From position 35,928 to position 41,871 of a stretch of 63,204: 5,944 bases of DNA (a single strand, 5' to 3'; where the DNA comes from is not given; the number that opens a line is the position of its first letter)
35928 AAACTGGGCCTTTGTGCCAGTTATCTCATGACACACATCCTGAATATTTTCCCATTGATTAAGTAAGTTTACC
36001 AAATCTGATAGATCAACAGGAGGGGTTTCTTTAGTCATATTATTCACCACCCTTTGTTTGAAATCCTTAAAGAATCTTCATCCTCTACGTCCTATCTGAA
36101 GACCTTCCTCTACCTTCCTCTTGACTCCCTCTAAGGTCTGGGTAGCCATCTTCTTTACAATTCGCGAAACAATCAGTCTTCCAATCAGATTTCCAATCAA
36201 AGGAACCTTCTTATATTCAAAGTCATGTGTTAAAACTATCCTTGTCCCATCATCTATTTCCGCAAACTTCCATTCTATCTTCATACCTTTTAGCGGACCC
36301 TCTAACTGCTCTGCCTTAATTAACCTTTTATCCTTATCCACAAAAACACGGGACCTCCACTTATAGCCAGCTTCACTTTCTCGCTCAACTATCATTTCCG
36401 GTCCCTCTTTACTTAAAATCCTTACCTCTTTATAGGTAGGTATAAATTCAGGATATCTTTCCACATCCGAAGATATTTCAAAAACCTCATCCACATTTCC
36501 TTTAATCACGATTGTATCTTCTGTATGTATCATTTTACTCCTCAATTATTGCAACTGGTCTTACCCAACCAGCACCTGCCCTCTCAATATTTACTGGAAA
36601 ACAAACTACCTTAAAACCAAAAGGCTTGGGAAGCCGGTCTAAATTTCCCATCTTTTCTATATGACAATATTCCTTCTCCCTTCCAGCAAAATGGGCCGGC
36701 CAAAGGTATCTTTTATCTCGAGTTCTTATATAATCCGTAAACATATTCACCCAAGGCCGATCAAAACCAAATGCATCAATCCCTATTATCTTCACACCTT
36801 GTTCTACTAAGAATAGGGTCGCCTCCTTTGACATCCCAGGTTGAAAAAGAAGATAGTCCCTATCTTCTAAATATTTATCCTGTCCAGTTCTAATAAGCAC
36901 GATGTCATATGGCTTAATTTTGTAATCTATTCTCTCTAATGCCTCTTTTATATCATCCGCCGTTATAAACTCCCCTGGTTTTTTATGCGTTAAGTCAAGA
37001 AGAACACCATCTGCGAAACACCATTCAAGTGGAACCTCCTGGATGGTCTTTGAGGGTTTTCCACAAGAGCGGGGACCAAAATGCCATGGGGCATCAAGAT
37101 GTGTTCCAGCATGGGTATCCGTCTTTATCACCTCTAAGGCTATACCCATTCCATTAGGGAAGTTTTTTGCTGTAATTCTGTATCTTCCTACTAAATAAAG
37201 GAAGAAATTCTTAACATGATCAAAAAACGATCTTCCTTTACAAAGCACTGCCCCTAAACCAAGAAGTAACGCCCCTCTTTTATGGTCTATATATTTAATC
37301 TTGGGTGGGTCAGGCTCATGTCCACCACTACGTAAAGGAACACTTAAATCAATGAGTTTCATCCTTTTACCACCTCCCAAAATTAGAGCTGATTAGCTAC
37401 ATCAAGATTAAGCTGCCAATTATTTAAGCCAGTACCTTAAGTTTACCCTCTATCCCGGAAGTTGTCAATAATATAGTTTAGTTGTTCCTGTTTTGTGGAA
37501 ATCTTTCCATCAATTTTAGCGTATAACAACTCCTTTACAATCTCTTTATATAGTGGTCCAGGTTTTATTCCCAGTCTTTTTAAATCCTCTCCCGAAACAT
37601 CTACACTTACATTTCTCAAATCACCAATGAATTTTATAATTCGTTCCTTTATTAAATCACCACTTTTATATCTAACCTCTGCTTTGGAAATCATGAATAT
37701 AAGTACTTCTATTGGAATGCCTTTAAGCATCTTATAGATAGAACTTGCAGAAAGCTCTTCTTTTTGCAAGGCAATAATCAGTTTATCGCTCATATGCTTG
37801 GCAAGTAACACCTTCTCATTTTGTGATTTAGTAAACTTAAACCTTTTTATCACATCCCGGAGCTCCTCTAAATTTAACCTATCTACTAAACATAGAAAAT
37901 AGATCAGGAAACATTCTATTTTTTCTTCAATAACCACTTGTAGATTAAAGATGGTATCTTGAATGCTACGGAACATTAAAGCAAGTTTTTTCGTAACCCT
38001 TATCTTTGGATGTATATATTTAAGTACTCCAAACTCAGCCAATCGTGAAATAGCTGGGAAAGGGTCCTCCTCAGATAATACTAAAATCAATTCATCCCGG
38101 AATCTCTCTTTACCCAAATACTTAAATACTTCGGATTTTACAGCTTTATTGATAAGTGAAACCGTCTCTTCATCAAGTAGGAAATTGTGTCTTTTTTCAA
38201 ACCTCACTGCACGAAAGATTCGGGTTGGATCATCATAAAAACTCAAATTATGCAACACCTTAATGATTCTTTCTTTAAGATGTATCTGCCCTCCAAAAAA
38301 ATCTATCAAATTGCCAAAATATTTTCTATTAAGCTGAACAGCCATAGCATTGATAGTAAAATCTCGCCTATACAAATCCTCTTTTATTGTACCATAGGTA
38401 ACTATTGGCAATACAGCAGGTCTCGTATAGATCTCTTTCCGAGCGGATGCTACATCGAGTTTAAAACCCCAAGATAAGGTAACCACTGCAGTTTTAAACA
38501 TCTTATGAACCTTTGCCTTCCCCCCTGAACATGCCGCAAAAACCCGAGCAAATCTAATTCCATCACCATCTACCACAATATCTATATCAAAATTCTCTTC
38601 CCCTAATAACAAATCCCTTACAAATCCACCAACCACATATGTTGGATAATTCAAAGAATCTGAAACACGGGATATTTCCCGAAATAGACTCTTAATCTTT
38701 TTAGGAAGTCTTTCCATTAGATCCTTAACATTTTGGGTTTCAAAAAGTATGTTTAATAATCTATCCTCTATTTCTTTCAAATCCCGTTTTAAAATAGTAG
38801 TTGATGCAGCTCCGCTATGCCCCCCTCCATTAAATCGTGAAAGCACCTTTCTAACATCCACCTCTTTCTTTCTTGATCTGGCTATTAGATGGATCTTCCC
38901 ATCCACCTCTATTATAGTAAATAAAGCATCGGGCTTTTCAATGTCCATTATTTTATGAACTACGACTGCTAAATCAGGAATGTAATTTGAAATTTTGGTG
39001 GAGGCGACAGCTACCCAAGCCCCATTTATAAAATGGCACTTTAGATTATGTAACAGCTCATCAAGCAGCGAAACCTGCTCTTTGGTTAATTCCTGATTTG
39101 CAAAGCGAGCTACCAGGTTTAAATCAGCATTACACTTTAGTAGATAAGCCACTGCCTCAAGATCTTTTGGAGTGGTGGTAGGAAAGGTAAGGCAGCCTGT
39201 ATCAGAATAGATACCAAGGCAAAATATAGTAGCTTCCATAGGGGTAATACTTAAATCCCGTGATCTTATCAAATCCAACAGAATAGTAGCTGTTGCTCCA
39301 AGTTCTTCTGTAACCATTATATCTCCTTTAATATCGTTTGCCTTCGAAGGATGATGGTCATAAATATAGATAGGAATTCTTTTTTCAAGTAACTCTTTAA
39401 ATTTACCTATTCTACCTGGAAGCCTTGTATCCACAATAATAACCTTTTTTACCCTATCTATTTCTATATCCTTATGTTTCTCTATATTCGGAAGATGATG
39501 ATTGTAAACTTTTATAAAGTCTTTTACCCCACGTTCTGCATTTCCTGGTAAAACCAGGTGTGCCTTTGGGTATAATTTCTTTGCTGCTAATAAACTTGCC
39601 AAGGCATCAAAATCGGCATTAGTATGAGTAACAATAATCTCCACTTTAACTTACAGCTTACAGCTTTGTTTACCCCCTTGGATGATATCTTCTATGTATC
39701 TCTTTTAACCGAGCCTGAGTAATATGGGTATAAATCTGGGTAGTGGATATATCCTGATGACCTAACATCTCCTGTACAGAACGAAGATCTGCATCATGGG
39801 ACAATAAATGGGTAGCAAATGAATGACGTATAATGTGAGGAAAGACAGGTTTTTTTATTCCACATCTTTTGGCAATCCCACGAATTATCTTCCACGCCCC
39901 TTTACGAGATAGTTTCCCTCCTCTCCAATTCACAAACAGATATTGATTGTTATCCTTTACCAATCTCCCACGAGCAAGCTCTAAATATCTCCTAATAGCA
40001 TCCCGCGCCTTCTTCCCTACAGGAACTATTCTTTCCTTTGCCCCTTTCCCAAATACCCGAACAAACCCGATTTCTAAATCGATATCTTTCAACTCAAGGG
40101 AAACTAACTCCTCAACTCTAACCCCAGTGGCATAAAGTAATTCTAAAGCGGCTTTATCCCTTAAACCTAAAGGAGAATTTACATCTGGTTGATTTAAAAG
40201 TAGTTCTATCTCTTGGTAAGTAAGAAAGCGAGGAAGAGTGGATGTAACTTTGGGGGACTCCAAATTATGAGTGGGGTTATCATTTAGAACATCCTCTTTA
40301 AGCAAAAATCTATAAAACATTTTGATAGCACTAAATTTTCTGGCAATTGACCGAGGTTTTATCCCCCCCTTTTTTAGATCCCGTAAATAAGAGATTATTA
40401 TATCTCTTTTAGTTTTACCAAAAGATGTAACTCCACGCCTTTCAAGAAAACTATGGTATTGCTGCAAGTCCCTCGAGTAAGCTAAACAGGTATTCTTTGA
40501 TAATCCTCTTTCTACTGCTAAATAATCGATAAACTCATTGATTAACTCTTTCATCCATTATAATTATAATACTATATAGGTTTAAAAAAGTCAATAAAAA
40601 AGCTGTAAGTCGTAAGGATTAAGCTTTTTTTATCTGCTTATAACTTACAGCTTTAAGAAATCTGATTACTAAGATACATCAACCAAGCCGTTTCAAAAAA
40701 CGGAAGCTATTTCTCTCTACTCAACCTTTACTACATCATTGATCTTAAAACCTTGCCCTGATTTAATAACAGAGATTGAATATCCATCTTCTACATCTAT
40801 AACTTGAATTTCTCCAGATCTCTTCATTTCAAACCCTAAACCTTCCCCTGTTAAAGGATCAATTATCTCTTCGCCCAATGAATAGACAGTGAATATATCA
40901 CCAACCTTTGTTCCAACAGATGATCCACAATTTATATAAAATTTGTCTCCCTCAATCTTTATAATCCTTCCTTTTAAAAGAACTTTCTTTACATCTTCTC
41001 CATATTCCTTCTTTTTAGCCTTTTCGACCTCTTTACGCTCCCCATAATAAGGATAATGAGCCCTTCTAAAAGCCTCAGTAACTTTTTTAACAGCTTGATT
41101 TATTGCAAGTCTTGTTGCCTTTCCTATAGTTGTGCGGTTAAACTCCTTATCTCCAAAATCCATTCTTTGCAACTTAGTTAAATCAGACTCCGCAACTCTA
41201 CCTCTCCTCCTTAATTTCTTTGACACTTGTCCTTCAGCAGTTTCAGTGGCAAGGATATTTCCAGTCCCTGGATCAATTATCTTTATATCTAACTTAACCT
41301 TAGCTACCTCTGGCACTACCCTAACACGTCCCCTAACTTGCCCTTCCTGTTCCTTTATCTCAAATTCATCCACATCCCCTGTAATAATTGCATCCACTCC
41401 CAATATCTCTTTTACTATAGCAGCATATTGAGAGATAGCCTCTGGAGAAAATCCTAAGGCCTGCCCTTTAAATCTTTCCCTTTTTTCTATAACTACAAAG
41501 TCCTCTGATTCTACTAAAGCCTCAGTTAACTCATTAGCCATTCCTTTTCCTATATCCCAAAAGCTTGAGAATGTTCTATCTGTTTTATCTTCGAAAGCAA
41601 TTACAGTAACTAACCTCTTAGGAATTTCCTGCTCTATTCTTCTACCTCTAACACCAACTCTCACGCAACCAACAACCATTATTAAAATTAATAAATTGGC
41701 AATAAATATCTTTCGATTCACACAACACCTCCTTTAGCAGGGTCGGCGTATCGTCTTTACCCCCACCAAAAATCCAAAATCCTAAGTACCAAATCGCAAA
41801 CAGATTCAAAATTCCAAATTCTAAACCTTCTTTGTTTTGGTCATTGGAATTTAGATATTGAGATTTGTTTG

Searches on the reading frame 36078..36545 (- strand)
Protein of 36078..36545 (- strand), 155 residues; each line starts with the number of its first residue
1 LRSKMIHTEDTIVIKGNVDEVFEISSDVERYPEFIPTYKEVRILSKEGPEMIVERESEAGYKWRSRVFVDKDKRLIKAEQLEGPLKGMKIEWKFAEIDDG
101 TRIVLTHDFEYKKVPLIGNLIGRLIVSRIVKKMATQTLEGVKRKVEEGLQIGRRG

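Call 3: search_protein_families(library=pfam, proteins=[window:36078-36545:-], max_evalue=0.01)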
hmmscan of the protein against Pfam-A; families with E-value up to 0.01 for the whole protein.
window:36078-36545:- (155 aa): 3 families
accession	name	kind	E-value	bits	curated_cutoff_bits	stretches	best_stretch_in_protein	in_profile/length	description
PF03364.25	Polyketide_cyc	-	1.7e-17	64.3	23.4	1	18-124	5-113/126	Polyketide cyclase / dehydrase and lipid transport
PF10604.15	Polyketide_cyc2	-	6.9e-14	52.8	27.4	1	5-146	1-142/142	Polyketide cyclase / dehydrase and lipid transport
PF08327.17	AHSA1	-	0.00028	21.6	22.1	1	18-108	4-97/125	Activator of Hsp90 ATPase homolog 1-like protein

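Call 4: search_protein_families(library=ncbifam, proteins=[window:36078-36545:-], max_evalue=0.01)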
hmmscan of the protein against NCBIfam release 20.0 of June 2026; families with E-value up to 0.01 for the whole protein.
window:36078-36545:- (155 aa): 1 family
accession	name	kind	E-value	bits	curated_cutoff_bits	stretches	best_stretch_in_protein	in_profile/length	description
NF007999.1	PRK10724.1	equivalog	3.7e-09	36.9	258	1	14-139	10-132/144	type II toxin-antitoxin system RatA family toxin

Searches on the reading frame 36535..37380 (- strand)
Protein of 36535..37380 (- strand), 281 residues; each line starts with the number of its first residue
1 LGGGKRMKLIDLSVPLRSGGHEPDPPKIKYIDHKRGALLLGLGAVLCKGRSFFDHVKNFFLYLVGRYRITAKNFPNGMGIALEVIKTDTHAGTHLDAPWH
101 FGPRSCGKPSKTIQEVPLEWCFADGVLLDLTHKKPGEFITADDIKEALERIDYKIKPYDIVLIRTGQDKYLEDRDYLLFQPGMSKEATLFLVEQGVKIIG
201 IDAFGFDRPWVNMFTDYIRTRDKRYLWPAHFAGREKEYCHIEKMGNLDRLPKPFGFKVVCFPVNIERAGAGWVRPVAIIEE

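Call 3: search_protein_families(library=pfam, proteins=[window:36535-37380:-], max_evalue=0.01)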
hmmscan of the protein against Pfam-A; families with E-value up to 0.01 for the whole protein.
window:36535-37380:- (281 aa): 1 family
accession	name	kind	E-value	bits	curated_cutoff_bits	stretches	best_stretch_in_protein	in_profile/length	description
PF04199.19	Cyclase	-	3.6e-37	128.2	23.1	1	10-208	1-142/142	Putative cyclase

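Call 4: search_protein_families(library=ncbifam, proteins=[window:36535-37380:-], max_evalue=0.01)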
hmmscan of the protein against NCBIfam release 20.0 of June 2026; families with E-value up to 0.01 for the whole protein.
window:36535-37380:- (281 aa): 1 family
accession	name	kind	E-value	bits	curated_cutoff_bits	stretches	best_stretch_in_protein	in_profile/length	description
TIGR03035.1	trp_arylform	equivalog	2e-06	27.9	223.05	1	83-207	39-148/206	arylformamidase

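Call 76: search_protein_families(library=ncbifam, proteins=[window:36535-37380:-], max_evalue=0.001)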
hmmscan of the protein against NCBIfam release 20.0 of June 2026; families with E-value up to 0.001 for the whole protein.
window:36535-37380:- (281 aa): 1 family
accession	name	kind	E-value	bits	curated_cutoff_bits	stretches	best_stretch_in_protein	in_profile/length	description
TIGR03035.1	trp_arylform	equivalog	2e-06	27.9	223.05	1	83-207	39-148/206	arylformamidase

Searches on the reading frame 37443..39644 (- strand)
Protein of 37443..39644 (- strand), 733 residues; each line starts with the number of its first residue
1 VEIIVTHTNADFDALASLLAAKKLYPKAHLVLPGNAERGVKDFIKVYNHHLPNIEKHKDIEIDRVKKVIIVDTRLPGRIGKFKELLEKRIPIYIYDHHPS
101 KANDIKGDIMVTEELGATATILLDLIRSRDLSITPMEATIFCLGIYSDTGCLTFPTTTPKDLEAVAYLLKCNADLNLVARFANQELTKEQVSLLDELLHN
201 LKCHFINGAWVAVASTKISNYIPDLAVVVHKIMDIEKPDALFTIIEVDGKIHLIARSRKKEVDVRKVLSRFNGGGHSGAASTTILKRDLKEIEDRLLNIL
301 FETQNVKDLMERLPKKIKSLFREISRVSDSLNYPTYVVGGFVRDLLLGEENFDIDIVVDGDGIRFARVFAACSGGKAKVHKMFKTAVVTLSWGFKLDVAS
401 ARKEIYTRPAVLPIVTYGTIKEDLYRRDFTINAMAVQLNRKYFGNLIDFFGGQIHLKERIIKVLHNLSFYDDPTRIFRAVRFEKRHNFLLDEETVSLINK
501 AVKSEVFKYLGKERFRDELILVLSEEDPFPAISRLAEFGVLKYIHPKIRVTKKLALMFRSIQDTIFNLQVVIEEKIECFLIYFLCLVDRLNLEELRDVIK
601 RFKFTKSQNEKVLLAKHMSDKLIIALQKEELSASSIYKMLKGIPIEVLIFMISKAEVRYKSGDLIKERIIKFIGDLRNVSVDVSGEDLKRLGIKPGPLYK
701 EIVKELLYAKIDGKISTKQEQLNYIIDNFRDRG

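Call 3: search_protein_families(library=pfam, proteins=[window:37443-39644:-], max_evalue=0.01)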
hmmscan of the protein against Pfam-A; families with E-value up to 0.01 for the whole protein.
window:37443-39644:- (733 aa): 5 families
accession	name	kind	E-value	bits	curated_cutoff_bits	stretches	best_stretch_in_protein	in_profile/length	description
PF01743.26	PolyA_pol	-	1.3e-26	93.8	23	1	335-461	1-125/126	Poly A polymerase head domain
PF01368.27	DHH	-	1.4e-09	38.8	28.1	1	3-145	3-125/125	DHH family, N-terminal domain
PF02272.25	DHHA1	-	7.6e-07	30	25.9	1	225-296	18-96/102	DHHA1 domain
PF12627.12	PolyA_pol_RNAbd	-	1.5e-05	25.1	22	1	487-548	1-60/64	Probable RNA and SrmB- binding site of polymerase A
PF13735.12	tRNA_NucTran2_2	-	0.00028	21.3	27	1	586-722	16-145/149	tRNA nucleotidyltransferase domain 2 putative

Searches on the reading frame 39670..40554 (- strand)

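Call 13: search_protein_families(library=pfam, proteins=[window:39670-40554:-], max_evalue=0.001)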
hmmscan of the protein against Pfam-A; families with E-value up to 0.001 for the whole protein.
window:39670-40554:- (294 aa): 4 families
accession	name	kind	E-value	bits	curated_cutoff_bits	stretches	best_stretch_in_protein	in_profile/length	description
PF00589.27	Phage_integrase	-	3e-49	167.5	27.1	1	110-280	2-170/172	Phage integrase family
PF02899.23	Phage_int_SAM_1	-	3.2e-21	75.8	22.3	1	5-87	1-82/83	Phage integrase, N-terminal SAM-like domain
PF13495.12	Phage_int_SAM_4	-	5.3e-08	33.6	27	1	4-89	1-83/85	Phage integrase, N-terminal SAM-like domain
PF13102.12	Phage_int_SAM_5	-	4.1e-05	24.3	22.3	0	55-95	56-93/98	Phage integrase SAM-like domain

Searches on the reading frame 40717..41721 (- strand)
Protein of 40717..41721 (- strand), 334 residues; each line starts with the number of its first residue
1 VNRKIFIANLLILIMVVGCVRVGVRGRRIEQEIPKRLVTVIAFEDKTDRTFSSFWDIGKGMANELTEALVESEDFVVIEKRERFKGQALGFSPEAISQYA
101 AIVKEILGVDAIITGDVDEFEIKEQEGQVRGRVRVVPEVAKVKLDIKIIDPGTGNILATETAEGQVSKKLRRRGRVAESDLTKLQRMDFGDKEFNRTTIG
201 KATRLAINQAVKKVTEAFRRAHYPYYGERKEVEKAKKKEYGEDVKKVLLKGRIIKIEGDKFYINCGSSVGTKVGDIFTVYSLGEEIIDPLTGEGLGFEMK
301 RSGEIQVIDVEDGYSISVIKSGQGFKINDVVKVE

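Call 13: search_protein_families(library=pfam, proteins=[window:40717-41721:-], max_evalue=0.001)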
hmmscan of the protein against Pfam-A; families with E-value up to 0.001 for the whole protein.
window:40717-41721:- (334 aa): 1 family
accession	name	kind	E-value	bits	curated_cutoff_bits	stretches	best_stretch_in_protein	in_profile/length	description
PF03783.19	CsgG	-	3.6e-15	56.3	20.8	1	33-218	7-201/210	Curli production assembly/transport component CsgG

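Call 76: search_protein_families(library=ncbifam, proteins=[window:40717-41721:-], max_evalue=0.001)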
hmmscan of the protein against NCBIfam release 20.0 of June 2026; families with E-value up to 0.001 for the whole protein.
window:40717-41721:- (334 aa): 0 families
